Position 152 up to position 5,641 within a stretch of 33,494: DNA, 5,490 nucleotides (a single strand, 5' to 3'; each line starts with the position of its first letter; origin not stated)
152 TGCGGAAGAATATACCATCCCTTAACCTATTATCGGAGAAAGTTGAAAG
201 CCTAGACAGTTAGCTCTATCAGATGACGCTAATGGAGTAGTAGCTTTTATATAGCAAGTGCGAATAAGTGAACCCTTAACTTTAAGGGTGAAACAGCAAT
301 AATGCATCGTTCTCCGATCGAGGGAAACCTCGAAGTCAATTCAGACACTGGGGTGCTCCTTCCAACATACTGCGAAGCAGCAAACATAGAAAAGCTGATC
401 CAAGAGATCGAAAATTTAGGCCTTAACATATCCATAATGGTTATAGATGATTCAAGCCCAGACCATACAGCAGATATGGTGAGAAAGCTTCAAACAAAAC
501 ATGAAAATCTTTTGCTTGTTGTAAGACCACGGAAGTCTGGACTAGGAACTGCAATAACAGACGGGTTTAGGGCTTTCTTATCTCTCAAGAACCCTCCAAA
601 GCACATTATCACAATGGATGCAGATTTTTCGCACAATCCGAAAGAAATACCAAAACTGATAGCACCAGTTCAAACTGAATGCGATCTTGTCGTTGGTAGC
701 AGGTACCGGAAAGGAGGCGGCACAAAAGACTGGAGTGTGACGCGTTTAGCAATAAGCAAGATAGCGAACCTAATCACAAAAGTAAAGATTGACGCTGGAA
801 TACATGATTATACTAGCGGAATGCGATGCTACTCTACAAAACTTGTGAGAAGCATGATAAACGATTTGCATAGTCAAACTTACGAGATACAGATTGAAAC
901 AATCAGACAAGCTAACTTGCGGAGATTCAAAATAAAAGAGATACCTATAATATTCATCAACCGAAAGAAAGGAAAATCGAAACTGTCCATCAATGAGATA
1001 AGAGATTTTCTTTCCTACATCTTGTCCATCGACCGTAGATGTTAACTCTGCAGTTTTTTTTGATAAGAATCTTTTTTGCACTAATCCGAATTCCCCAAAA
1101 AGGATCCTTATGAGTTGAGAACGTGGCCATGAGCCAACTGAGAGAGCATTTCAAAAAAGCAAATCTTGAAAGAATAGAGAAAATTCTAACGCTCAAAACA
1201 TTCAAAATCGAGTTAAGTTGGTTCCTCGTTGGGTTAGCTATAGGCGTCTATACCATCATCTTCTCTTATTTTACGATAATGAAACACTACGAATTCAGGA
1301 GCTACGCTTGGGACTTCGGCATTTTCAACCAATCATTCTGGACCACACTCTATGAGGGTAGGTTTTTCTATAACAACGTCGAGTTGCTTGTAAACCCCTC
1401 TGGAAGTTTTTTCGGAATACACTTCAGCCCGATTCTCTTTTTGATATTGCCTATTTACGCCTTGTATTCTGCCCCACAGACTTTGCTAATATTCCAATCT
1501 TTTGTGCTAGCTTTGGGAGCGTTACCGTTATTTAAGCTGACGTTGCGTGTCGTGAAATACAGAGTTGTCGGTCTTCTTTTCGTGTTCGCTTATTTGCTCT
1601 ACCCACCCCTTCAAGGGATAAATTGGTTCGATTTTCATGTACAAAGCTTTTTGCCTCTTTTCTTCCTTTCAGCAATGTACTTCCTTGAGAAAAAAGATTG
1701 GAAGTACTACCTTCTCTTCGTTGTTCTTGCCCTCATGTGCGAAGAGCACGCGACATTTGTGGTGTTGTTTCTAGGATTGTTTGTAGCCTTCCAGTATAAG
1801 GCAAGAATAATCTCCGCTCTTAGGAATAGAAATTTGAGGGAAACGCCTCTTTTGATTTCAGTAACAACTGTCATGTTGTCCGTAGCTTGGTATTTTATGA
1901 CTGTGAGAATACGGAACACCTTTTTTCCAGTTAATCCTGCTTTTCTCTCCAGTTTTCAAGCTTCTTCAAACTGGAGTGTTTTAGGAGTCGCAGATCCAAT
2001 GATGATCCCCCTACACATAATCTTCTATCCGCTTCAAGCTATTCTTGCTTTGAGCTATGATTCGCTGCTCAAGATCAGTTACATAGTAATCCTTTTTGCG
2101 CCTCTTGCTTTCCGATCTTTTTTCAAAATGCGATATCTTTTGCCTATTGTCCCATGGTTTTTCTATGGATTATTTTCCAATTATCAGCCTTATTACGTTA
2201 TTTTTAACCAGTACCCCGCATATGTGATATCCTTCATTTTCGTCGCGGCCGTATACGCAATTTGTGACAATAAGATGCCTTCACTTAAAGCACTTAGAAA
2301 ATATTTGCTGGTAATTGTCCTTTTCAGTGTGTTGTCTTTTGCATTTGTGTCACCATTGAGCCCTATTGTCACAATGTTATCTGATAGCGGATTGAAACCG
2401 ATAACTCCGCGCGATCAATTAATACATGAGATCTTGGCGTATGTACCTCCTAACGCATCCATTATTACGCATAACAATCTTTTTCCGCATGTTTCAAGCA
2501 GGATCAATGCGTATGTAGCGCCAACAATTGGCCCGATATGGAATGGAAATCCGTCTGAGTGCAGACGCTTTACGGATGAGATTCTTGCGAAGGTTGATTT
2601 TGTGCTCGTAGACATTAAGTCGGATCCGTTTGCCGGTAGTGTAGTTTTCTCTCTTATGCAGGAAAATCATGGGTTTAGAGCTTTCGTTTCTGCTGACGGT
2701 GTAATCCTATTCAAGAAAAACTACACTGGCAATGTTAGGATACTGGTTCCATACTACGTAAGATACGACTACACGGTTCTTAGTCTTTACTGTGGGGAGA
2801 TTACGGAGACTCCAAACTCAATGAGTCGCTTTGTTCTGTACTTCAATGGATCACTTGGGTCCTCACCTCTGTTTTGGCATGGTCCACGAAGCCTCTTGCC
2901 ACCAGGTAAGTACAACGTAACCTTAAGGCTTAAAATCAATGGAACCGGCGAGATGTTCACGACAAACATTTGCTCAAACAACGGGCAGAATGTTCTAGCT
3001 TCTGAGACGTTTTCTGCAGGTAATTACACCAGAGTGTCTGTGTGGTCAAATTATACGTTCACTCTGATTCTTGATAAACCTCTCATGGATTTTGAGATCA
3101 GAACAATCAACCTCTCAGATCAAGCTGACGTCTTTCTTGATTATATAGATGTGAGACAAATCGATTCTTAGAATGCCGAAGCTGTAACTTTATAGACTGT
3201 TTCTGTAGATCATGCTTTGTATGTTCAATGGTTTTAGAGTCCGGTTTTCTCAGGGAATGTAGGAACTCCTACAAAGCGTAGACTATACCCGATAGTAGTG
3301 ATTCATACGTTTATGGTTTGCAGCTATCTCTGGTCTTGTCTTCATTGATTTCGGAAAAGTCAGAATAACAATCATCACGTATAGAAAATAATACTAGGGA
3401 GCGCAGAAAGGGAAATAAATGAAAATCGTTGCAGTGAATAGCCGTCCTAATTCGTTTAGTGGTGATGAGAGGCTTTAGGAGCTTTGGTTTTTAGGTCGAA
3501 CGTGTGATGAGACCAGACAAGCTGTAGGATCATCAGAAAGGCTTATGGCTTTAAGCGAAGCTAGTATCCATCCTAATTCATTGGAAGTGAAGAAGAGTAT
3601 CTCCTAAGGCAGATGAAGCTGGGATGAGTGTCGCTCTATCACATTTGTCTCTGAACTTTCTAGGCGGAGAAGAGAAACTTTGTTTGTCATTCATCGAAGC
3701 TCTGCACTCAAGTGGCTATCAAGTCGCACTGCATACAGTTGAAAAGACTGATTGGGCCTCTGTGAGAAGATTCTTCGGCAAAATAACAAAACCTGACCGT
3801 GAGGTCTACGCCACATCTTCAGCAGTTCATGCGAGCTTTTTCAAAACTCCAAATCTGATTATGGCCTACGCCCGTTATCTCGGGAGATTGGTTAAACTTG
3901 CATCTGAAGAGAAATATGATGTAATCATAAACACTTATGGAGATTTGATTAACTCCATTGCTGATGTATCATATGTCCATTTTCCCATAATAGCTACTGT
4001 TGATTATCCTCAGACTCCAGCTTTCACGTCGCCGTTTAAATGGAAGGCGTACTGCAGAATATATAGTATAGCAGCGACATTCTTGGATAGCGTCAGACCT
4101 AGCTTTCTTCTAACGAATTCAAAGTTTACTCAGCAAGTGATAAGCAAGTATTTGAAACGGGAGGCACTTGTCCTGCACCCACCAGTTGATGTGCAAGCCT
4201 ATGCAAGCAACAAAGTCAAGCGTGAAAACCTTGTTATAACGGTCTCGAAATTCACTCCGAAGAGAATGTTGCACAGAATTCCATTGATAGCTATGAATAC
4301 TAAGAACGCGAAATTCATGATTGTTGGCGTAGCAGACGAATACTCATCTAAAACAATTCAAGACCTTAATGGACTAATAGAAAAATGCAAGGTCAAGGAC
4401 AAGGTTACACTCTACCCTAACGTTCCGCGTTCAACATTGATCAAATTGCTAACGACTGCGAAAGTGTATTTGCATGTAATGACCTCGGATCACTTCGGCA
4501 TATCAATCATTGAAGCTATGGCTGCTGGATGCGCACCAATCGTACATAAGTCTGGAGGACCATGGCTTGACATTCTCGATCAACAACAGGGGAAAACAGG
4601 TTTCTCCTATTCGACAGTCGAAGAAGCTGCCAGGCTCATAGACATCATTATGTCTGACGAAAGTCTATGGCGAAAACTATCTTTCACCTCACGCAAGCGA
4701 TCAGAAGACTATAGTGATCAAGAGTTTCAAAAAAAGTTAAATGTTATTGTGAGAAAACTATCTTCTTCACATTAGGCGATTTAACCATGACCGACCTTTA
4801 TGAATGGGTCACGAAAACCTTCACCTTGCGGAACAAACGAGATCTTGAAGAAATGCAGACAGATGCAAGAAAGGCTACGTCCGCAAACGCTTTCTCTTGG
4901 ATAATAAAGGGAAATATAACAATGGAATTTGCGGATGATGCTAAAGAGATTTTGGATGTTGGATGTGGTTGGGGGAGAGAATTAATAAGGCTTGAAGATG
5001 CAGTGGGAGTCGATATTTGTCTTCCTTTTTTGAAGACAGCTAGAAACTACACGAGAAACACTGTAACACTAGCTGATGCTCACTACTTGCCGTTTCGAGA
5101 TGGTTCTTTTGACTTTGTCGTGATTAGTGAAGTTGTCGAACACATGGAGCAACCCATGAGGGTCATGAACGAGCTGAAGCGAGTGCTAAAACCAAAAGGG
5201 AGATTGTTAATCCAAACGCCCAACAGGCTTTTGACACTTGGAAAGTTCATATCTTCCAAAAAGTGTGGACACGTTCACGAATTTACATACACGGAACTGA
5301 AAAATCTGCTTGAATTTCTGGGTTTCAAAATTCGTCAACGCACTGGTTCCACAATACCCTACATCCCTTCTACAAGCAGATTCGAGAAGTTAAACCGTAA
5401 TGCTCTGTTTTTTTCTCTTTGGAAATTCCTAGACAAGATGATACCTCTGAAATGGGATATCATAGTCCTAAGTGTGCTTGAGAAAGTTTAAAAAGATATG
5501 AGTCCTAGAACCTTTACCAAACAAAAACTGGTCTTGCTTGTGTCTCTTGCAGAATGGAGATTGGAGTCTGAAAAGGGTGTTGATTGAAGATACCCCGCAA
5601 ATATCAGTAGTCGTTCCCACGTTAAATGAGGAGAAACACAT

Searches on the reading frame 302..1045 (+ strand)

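Call 23: search_protein_families(library=pfam, proteins=[window:302-1045:+], max_evalue=0.001)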
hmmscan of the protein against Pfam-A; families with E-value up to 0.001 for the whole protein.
window:302-1045:+ (247 aa): 1 family
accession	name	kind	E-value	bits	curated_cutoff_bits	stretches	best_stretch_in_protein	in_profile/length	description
PF00535.33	Glycos_transf_2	-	1.7e-26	93.6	23.3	1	18-183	2-165/168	Glycosyl transferase family 2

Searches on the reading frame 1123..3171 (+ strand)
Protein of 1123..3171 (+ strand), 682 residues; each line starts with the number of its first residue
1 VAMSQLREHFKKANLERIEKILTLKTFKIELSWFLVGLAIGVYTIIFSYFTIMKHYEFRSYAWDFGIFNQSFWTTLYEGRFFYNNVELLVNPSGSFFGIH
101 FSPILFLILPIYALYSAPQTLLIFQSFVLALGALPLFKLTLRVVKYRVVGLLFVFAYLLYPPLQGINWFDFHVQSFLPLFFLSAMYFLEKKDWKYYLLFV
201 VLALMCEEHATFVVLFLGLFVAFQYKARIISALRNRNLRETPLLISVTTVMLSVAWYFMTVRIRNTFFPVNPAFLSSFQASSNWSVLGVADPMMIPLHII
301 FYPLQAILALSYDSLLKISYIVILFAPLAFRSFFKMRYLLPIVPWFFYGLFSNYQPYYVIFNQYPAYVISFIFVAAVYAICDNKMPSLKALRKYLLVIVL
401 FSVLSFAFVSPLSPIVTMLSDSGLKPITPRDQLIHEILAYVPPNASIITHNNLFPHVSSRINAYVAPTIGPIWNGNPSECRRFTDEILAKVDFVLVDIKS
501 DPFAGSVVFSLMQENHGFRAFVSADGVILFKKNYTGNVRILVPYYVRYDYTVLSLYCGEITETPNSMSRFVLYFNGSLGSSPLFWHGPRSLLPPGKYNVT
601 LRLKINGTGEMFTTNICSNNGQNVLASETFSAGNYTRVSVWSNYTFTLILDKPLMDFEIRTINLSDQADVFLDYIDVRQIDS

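Call 23: search_protein_families(library=pfam, proteins=[window:1123-3171:+], max_evalue=0.001)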
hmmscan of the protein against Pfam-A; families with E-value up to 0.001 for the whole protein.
window:1123-3171:+ (682 aa): 1 family
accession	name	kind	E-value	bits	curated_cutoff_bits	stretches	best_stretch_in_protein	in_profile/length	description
PF09852.15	DUF2079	-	2.1e-64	218.7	28.2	1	54-497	1-422/459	Predicted membrane protein (DUF2079)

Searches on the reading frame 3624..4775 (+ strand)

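Call 23: search_protein_families(library=pfam, proteins=[window:3624-4775:+], max_evalue=0.001)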
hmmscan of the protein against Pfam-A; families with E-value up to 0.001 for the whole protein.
window:3624-4775:+ (383 aa): 3 families
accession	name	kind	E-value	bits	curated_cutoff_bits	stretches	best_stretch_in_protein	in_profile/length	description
PF00534.26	Glycos_transf_1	-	8.6e-22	77.9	26.4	1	195-358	9-171/172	Glycosyl transferases group 1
PF13692.12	Glyco_trans_1_4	-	1.8e-11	44.9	27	1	214-339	19-136/142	Glycosyl transferases group 1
PF13439.12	Glyco_transf_4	-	0.00011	22.7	28.5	1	14-191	2-169/170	Glycosyltransferase Family 4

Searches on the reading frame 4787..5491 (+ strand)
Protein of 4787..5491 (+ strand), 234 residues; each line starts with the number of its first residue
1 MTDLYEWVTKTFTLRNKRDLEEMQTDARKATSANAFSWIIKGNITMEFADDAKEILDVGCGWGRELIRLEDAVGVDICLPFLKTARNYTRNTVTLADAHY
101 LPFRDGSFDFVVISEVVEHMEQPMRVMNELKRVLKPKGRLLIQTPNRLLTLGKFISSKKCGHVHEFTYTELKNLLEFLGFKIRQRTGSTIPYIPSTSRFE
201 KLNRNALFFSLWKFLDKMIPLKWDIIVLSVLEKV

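Call 23: search_protein_families(library=pfam, proteins=[window:4787-5491:+], max_evalue=0.001)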
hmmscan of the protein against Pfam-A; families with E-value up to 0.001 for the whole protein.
window:4787-5491:+ (234 aa): 9 families
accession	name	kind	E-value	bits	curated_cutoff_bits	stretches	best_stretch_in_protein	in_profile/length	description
PF08241.18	Methyltransf_11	-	7.7e-23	81.4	21.2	1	56-142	1-95/95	Methyltransferase domain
PF13489.12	Methyltransf_23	-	1.5e-17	64.2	27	1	49-184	20-163/164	Methyltransferase domain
PF13649.12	Methyltransf_25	-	1.4e-16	61.3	27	1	55-138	1-97/97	Methyltransferase domain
PF13847.12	Methyltransf_31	-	7.1e-16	58.6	27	1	50-150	2-114/145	Methyltransferase domain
PF08242.18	Methyltransf_12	-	4.6e-12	47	30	1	56-140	1-98/98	Methyltransferase domain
PF01209.24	Ubie_methyltran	-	1.6e-07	31.4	20.1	1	51-142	47-151/233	ubiE/COQ5 methyltransferase family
PF07021.18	MetW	-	5.9e-06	26.5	21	1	47-135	9-103/193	Methionine biosynthesis protein MetW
PF02353.26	CMAS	-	1.6e-05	24.8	27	1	52-144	63-166/273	Mycolic acid cyclopropane synthetase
PF08003.17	Methyltransf_9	-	0.00072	19.1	23.8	0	52-144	116-219/315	Protein of unknown function (DUF1698)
